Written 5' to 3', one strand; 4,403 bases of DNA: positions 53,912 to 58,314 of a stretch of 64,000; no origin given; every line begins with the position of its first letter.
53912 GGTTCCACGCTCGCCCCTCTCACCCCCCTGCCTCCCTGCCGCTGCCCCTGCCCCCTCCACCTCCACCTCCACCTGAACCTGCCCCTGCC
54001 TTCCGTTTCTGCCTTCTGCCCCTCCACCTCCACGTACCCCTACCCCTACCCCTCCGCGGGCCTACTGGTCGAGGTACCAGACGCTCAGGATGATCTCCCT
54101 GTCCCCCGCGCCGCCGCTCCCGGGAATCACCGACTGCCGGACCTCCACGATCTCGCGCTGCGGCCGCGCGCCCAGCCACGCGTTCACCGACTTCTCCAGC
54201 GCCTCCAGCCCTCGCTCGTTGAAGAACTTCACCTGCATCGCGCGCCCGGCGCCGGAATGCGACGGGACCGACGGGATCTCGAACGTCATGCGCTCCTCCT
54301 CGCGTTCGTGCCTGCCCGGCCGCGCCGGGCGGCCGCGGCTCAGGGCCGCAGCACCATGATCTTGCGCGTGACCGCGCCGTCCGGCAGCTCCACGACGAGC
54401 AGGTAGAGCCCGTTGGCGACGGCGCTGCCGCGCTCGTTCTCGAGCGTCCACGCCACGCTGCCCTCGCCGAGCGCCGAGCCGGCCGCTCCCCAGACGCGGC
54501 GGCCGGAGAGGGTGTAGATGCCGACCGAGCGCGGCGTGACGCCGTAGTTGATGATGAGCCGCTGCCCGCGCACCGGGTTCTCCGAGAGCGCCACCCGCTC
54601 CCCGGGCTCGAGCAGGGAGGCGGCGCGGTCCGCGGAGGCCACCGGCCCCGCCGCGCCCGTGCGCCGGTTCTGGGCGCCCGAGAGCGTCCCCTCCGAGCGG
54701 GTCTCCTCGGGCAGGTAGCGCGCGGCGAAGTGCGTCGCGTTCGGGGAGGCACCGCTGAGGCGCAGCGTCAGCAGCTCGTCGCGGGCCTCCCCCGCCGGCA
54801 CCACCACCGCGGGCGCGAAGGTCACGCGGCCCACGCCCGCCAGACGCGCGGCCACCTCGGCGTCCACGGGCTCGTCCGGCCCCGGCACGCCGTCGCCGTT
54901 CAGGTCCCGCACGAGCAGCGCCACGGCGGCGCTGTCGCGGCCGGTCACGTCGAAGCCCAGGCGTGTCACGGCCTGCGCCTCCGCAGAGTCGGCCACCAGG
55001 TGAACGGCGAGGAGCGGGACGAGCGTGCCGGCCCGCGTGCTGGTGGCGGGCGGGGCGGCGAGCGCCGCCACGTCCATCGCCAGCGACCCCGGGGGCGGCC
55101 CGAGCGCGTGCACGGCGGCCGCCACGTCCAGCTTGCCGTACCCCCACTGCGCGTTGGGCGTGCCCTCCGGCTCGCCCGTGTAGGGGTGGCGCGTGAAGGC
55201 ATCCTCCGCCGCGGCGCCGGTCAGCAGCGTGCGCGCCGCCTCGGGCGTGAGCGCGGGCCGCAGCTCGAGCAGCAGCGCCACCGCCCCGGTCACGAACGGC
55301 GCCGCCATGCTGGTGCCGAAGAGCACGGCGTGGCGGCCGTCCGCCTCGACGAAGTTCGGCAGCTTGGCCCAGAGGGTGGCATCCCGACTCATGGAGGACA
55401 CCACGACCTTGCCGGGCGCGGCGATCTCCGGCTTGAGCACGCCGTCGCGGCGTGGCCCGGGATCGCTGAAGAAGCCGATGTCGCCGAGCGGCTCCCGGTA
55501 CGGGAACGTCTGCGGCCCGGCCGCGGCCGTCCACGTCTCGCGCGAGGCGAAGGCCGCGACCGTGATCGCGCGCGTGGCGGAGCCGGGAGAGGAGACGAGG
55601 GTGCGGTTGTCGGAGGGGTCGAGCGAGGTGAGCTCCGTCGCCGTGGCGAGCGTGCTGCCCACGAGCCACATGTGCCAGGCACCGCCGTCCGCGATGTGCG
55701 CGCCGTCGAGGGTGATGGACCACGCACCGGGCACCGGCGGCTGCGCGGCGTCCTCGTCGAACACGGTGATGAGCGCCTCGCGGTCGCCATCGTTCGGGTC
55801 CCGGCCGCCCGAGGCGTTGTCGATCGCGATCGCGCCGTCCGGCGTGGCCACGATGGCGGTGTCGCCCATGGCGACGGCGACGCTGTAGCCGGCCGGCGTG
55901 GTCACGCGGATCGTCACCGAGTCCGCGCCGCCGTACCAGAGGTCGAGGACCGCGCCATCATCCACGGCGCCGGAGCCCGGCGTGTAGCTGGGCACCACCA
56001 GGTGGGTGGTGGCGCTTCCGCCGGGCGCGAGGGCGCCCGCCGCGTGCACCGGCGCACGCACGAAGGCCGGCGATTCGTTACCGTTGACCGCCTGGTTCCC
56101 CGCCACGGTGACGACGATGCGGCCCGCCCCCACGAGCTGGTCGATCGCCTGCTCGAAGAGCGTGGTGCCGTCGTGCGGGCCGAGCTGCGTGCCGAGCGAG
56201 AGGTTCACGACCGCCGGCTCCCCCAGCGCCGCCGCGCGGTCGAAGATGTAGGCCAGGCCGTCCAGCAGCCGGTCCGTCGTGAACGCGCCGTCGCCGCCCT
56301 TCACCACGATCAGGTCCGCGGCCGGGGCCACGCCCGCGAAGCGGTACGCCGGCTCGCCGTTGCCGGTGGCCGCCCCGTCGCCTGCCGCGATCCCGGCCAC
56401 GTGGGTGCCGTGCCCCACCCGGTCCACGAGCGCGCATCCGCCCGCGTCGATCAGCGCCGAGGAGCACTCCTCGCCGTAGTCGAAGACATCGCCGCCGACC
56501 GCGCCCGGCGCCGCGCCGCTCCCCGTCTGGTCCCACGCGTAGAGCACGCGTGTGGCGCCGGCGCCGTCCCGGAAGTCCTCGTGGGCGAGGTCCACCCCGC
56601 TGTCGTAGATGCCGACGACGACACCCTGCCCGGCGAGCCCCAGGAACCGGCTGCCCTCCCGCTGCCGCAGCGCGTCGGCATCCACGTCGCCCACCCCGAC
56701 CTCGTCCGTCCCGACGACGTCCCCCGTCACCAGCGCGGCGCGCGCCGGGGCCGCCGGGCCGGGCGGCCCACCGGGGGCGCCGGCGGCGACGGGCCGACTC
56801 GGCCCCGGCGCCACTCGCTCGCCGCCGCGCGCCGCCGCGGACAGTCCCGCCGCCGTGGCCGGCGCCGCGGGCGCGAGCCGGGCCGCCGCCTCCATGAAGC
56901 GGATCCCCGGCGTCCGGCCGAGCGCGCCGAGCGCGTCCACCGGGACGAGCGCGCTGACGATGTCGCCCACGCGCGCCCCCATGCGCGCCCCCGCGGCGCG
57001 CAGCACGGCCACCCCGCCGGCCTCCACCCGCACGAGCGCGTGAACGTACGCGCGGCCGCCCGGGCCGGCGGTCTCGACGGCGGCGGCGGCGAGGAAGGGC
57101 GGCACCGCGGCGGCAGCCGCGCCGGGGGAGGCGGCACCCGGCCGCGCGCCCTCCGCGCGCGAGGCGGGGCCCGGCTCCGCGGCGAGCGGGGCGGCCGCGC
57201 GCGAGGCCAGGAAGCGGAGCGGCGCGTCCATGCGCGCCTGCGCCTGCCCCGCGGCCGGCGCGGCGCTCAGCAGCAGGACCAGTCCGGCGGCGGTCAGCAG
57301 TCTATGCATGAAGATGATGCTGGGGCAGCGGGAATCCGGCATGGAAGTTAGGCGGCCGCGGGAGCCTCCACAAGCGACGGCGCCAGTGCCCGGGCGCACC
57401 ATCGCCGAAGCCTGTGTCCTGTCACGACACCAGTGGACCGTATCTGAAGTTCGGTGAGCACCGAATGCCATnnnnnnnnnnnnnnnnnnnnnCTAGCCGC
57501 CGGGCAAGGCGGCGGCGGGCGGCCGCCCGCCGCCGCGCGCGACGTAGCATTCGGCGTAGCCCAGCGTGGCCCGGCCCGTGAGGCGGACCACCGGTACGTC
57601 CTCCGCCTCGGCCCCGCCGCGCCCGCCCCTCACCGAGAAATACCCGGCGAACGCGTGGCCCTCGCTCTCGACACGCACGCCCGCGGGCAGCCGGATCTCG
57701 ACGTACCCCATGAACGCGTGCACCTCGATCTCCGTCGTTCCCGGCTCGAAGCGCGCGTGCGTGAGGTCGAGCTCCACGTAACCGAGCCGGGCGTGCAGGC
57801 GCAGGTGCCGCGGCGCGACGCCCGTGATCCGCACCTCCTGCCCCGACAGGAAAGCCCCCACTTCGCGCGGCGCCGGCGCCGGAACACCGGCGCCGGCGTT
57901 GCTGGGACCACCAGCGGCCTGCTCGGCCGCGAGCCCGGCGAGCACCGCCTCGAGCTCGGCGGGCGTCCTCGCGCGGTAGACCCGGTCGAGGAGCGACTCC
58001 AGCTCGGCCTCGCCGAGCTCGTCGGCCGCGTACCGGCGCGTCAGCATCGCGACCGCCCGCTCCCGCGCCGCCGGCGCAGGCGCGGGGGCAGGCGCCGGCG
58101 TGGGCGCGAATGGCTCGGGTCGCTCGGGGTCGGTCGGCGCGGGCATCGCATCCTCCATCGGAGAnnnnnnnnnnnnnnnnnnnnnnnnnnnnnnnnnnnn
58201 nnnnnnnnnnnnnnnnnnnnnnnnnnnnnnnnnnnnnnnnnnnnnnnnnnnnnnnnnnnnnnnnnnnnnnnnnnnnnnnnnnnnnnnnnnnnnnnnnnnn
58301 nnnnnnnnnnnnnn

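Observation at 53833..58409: Inverted (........)n octamer arrays and C-rich microsatellites bracket a 4.5-kb module (small ORF, T9SS-type S8 peptidase, DUF1707/LiaF-like protein)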

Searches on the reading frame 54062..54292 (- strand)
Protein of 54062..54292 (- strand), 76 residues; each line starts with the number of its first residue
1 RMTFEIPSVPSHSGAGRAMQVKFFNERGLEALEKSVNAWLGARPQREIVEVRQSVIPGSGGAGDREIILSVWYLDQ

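Call 18: search_protein_families(library=pfam, proteins=[window:54062-54292:-], max_evalue=0.01)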
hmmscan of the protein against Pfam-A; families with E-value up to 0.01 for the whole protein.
window:54062-54292:- (76 aa): 0 families

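Call 20: find_encoding_contigs(protein=window:54062-54292:-, flank=10000, max_places=10)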
Protein window:54062-54292:- (76 aa): no gene with exactly this product is on record in the collection.

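Call 60: search_protein_families(library=ncbifam, proteins=[window:54062-54292:-], max_evalue=0.01)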
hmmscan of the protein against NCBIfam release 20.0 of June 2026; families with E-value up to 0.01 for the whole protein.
window:54062-54292:- (76 aa): 0 families

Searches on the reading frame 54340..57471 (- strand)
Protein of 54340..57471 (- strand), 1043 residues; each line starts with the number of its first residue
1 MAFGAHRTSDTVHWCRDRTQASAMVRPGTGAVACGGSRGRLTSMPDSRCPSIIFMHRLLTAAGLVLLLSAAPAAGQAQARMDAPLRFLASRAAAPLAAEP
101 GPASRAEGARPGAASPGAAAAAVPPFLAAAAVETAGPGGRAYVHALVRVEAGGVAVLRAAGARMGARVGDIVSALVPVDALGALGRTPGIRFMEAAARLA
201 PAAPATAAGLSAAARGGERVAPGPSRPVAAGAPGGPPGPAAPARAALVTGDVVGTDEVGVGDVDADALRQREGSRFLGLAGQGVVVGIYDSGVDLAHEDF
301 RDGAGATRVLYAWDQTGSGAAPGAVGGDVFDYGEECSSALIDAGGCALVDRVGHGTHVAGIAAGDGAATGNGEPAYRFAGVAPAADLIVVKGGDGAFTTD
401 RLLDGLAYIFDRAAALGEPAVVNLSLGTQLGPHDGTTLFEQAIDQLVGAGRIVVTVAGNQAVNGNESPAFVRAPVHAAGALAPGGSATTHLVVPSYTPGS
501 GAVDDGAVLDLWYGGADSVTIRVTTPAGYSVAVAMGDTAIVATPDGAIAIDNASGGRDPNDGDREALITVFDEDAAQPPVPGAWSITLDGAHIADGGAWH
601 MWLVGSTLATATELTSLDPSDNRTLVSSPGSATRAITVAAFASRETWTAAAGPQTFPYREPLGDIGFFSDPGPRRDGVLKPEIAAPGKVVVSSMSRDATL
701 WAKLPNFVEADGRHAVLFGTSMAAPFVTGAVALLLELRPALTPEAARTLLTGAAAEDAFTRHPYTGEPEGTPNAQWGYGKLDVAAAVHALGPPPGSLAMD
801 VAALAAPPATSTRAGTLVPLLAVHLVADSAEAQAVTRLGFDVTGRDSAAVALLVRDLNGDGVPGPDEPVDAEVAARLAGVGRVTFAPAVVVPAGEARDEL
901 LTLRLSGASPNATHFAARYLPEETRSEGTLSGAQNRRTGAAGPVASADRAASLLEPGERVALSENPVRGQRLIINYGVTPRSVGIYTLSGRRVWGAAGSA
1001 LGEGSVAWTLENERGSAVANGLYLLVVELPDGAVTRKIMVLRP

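Call 18: search_protein_families(library=pfam, proteins=[window:54340-57471:-], max_evalue=0.01)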
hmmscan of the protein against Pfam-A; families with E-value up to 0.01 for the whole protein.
window:54340-57471:- (1043 aa): 1 family
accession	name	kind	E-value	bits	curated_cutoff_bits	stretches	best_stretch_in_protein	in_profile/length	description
PF00082.27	Peptidase_S8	-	9.2e-38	130.6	21.8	1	281-778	1-287/288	Subtilase family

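Call 60: search_protein_families(library=ncbifam, proteins=[window:54340-57471:-], max_evalue=0.01)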
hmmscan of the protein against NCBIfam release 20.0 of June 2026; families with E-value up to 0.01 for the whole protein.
window:54340-57471:- (1043 aa): 7 families
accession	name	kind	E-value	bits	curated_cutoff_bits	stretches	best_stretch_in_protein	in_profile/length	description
NF040809.1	germ_prot_CspBA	exception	1.1e-32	112.7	1250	3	277-428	647-794/1099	bifunctional germination protease/germinant receptor pseudoprotease CspBA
NF033595.1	denti_PrtP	equivalog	1.6e-20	73.3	300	2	683-790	414-505/606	dentilisin complex serine proteinase subunit PrtP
NF040808.2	CspC_non_triad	exception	1.7e-20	73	675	1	276-461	90-278/556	bile acid germinant receptor pseudoprotease CspC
TIGR03921.1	T7SS_mycosin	equivalog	1e-18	67.6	278.75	2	348-487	46-188/353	type VII secretion-associated serine protease mycosin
NF040553.1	SGO_0316_fam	subfamily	7.2e-11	40.5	1400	2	278-464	282-468/1486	SGO_0316/SGO_0317 family LPXTG-anchored serine peptidase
NF042956.1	IteS_antiphage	equivalog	0.00066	18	900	1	623-733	410-507/747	S8 family anti-phage peptidase IteS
TIGR04183.1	Por_Secre_tail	domain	0.0036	17.3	23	1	965-1040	4-71/72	T9SS type A sorting domain-containing protein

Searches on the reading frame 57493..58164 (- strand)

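Call 18: search_protein_families(library=pfam, proteins=[window:57493-58164:-], max_evalue=0.01)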
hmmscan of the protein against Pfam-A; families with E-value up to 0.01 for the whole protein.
window:57493-58164:- (223 aa): 2 families
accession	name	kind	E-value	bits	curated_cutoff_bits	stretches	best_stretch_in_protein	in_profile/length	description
PF09922.15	LiaF-like_C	-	1.6e-06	28.5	29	1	121-179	17-75/114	Cell wall-active antibiotics response LiaF, C-terminal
PF08044.16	DUF1707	-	2.8e-06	27.7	27.6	1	32-78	6-52/53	DUF1707 SHOCT-like domain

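Call 60: search_protein_families(library=ncbifam, proteins=[window:57493-58164:-], max_evalue=0.01)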
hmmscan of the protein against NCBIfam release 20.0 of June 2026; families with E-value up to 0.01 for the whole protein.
window:57493-58164:- (223 aa): 1 family
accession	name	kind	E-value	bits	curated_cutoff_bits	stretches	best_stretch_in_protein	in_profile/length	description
NF040535.1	LiaF_C_term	equivalog_domain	2.8e-05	24.2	57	1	124-180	7-63/103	cell wall-active antibiotics response protein LiaF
